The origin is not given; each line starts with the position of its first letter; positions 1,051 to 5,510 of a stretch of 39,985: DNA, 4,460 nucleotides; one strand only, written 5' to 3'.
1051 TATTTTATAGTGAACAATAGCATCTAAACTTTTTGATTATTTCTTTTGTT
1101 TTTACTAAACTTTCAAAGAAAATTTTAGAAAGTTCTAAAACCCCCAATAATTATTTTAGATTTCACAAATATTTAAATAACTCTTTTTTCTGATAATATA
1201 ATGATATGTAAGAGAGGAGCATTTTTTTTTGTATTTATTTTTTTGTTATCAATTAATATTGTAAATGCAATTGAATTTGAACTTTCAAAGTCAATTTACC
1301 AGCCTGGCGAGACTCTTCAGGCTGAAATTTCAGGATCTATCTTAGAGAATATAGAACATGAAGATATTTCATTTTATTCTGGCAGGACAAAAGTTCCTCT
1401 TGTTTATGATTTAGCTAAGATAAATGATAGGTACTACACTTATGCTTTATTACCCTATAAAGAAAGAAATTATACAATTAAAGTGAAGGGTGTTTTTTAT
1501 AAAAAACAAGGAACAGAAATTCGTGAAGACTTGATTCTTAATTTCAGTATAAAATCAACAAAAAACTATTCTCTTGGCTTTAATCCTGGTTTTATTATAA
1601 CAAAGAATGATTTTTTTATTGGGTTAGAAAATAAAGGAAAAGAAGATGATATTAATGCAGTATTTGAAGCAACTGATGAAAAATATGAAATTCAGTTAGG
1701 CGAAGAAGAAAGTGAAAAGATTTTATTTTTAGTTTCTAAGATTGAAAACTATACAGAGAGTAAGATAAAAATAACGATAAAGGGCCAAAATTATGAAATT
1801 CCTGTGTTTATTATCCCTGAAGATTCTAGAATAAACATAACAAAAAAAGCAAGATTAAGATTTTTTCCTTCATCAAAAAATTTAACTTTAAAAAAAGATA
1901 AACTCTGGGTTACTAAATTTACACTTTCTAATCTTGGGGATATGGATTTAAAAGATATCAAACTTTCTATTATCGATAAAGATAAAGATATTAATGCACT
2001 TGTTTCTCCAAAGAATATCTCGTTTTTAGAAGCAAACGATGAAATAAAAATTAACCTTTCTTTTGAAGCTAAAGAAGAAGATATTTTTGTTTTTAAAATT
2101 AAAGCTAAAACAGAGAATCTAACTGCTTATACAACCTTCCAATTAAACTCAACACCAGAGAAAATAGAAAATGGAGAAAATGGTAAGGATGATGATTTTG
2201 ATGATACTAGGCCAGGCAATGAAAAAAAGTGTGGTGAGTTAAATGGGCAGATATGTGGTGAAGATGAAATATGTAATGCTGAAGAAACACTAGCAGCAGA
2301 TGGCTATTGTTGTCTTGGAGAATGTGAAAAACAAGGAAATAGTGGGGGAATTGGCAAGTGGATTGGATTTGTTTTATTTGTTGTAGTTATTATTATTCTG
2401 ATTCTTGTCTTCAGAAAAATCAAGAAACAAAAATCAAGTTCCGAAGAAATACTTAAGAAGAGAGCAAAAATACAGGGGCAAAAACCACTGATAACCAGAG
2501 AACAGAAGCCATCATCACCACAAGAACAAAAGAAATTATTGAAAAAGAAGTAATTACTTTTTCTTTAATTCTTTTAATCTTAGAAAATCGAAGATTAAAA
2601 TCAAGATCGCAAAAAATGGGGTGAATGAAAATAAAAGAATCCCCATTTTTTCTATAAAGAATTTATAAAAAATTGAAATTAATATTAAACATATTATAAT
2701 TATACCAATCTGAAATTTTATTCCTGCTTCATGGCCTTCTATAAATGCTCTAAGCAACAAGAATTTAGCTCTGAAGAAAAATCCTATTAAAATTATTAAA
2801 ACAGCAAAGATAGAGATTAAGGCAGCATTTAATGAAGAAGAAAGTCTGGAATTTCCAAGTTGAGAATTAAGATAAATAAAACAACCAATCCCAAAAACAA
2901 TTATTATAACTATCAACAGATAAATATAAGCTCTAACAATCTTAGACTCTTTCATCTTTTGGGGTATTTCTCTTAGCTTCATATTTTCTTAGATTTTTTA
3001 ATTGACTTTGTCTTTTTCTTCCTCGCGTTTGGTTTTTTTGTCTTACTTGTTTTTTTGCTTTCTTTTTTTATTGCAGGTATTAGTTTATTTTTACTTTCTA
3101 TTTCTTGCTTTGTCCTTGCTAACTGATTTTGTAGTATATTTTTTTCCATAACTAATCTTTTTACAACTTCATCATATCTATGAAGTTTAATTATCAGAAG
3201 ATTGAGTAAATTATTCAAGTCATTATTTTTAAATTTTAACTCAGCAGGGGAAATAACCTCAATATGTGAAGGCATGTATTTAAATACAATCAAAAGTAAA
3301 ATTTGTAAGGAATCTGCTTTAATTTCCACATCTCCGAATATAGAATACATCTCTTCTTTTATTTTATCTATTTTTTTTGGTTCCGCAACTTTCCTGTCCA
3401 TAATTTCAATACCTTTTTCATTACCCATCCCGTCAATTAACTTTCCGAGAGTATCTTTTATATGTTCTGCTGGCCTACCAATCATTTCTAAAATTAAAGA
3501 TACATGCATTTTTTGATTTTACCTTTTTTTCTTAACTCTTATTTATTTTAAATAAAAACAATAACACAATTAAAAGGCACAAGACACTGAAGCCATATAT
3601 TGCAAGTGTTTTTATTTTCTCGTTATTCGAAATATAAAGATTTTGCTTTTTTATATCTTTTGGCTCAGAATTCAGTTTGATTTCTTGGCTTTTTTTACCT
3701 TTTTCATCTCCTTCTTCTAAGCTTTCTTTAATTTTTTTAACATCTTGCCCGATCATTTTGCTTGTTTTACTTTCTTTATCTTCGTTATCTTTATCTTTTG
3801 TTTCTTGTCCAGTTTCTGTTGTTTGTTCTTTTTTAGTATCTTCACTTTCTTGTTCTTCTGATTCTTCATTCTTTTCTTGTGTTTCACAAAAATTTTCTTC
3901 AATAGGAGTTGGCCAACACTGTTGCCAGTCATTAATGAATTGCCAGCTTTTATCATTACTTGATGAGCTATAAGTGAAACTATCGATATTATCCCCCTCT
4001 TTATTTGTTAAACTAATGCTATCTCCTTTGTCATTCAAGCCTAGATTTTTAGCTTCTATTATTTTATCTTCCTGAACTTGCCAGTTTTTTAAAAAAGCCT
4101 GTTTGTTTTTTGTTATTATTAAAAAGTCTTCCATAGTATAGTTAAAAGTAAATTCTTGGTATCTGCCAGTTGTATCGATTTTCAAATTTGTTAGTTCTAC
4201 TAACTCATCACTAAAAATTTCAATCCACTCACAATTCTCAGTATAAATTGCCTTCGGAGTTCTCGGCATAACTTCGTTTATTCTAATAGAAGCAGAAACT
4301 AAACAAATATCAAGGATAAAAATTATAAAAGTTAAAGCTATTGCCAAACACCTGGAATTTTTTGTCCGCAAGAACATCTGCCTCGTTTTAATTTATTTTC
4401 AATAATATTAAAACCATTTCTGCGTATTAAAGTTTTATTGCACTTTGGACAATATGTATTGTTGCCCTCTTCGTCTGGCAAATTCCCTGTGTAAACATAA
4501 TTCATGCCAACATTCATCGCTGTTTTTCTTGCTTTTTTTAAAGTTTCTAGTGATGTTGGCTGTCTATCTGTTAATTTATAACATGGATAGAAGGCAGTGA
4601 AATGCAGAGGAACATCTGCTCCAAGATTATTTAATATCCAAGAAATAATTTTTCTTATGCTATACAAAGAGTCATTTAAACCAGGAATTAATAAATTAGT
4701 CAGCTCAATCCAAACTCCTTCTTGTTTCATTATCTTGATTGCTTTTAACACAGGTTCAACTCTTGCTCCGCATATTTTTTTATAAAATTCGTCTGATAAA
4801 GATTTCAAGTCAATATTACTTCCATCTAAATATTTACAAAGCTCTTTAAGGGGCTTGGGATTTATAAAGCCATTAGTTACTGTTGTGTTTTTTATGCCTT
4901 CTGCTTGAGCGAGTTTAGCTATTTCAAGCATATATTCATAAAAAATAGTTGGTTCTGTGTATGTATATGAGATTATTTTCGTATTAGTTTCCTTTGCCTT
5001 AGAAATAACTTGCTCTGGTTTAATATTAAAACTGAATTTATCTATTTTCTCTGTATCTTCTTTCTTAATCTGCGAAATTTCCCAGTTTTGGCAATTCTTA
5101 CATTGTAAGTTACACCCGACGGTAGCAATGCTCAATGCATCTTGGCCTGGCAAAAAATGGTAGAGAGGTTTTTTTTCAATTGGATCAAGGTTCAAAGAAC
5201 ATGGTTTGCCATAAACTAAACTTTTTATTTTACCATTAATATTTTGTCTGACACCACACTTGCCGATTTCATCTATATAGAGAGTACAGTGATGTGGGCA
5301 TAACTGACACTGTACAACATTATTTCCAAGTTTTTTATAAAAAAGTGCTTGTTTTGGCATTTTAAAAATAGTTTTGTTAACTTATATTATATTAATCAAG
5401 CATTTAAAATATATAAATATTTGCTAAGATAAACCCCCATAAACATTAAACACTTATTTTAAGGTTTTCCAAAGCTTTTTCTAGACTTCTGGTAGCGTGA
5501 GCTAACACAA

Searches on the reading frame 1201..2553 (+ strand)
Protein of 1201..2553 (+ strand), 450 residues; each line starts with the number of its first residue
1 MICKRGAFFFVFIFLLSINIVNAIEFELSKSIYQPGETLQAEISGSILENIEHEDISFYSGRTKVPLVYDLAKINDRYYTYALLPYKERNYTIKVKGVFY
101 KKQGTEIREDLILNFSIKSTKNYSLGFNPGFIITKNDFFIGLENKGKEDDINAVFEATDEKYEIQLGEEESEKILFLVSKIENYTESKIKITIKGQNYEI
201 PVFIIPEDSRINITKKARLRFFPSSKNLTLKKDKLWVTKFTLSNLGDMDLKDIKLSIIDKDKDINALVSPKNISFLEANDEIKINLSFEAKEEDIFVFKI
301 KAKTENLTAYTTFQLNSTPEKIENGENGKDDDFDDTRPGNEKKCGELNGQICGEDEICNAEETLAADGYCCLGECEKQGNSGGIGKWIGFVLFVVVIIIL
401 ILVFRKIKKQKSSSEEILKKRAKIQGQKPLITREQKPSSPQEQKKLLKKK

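Call 7: search_protein_families(library=pfam, proteins=[window:1201-2553:+], max_evalue=0.001)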
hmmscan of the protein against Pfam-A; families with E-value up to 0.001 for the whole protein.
window:1201-2553:+ (450 aa): 1 family
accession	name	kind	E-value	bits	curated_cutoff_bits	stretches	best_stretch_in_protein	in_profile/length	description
PF22067.2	Cep192_D3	-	0.00028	21.4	27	0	140-202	31-95/99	Cep192 domain 3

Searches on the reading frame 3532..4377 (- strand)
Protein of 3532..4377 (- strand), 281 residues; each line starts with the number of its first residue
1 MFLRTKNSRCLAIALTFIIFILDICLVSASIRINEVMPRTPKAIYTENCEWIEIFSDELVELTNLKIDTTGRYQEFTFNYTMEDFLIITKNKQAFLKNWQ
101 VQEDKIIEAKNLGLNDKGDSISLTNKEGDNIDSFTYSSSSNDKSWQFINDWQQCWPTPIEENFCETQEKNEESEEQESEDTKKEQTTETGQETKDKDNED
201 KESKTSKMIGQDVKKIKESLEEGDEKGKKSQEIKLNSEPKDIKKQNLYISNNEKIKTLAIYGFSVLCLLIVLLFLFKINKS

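Call 7: search_protein_families(library=pfam, proteins=[window:3532-4377:-], max_evalue=0.001)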
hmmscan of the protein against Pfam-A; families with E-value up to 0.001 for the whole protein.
window:3532-4377:- (281 aa): 1 family
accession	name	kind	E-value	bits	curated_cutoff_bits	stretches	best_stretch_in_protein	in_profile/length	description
PF00932.25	LTD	-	1.3e-07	32.4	34.3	1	29-137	6-108/109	Lamin Tail Domain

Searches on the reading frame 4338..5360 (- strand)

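Call 7: search_protein_families(library=pfam, proteins=[window:4338-5360:-], max_evalue=0.001)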
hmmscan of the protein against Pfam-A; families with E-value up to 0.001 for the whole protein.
window:4338-5360:- (340 aa): 2 families
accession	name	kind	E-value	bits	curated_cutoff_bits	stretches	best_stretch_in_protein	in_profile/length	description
PF04055.27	Radical_SAM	-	2.1e-22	80.5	29.5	1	79-231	3-157/166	Radical SAM superfamily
PF13353.11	Fer4_12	-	0.00051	20.8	22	1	80-172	12-99/137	4Fe-4S single cluster domain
